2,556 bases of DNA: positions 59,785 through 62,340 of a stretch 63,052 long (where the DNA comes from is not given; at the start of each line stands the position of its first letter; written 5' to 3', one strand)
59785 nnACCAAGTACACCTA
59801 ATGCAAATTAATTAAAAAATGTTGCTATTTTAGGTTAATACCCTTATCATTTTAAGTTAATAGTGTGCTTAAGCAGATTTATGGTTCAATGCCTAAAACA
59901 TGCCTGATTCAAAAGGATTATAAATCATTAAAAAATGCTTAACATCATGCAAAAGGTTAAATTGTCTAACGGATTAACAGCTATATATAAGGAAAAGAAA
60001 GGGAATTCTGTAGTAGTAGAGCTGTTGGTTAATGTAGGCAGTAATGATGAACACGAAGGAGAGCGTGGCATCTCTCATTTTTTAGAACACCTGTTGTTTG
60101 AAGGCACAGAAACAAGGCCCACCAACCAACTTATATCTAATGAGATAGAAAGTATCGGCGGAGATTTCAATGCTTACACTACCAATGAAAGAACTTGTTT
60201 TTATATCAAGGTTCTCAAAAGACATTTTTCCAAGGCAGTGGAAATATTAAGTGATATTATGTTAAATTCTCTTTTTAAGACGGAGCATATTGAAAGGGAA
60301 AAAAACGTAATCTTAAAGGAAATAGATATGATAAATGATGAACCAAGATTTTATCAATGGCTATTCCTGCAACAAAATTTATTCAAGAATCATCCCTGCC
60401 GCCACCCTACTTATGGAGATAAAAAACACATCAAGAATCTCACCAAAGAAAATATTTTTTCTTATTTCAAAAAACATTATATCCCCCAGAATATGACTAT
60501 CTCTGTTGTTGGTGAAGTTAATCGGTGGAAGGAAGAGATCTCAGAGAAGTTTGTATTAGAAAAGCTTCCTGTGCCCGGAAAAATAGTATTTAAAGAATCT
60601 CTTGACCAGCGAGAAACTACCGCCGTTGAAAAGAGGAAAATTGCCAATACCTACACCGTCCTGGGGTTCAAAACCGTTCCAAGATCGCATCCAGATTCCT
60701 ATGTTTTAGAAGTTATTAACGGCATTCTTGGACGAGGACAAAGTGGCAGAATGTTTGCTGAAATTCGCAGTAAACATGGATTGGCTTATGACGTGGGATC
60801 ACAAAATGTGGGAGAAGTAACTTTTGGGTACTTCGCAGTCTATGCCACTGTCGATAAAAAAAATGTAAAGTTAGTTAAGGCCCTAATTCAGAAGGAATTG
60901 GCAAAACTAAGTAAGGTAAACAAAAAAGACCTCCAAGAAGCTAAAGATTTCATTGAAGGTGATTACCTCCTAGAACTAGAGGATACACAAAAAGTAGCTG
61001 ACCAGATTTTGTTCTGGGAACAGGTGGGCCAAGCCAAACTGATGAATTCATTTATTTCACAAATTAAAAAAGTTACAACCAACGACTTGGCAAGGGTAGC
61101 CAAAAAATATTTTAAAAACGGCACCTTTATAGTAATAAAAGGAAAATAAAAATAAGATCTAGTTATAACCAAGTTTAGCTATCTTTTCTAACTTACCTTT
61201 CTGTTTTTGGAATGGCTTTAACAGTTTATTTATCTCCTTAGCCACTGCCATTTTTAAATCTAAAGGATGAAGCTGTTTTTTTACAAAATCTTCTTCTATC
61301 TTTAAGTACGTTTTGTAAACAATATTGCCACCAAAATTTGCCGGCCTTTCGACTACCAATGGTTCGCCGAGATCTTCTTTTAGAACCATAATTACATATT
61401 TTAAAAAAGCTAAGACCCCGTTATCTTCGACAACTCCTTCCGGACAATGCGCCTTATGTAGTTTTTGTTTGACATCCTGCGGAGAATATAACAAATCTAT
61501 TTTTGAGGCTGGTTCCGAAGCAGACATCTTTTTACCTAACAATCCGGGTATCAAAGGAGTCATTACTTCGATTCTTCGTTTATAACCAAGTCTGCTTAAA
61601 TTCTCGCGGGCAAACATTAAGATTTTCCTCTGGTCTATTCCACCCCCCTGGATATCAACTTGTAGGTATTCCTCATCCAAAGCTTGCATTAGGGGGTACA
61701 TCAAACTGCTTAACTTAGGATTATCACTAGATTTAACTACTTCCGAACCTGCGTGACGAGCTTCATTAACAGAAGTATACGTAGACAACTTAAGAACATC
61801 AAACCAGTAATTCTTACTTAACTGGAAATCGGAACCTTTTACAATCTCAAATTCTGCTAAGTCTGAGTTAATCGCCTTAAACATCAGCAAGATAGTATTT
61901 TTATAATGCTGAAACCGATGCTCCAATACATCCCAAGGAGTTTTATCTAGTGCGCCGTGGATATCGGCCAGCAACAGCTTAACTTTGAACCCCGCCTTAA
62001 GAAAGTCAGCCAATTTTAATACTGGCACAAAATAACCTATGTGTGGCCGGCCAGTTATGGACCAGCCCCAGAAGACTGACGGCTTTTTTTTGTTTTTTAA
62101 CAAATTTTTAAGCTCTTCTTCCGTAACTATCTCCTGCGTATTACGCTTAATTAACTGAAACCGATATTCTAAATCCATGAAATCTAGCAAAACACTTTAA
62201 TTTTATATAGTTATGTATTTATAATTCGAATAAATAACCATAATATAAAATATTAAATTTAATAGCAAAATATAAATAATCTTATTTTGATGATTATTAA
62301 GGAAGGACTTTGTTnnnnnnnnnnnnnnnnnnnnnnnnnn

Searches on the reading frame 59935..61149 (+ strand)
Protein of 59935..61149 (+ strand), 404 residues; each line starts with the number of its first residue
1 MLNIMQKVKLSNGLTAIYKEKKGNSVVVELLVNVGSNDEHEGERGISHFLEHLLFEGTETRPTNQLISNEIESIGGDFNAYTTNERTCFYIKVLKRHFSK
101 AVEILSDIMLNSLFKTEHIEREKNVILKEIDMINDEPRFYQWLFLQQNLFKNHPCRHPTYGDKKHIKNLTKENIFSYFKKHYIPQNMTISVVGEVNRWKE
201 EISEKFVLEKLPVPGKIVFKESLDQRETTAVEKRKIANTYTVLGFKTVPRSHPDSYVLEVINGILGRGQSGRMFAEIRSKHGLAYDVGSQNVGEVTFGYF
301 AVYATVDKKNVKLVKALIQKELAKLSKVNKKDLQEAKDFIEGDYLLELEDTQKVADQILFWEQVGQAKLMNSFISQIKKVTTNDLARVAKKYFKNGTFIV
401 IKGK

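Call 59: search_protein_families(library=pfam, proteins=[window:59935-61149:+], max_evalue=0.00001)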
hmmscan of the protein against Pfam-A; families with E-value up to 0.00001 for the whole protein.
window:59935-61149:+ (404 aa): 2 families
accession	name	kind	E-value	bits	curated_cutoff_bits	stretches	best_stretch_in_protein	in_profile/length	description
PF00675.25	Peptidase_M16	-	1.5e-37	129.2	22.3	1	19-162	6-148/149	Insulinase (Peptidase family M16)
PF05193.26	Peptidase_M16_C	-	1.3e-31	110.4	23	1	168-338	1-179/181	Peptidase M16 inactive domain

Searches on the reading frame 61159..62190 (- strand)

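Call 59: search_protein_families(library=pfam, proteins=[window:61159-62190:-], max_evalue=0.00001)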
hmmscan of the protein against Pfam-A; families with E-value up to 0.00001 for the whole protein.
window:61159-62190:- (343 aa): 1 family
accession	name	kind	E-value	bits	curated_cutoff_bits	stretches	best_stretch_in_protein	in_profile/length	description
PF00579.31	tRNA-synt_1b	-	2.3e-51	175.3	21.1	1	33-325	2-292/292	tRNA synthetases class I (W and Y)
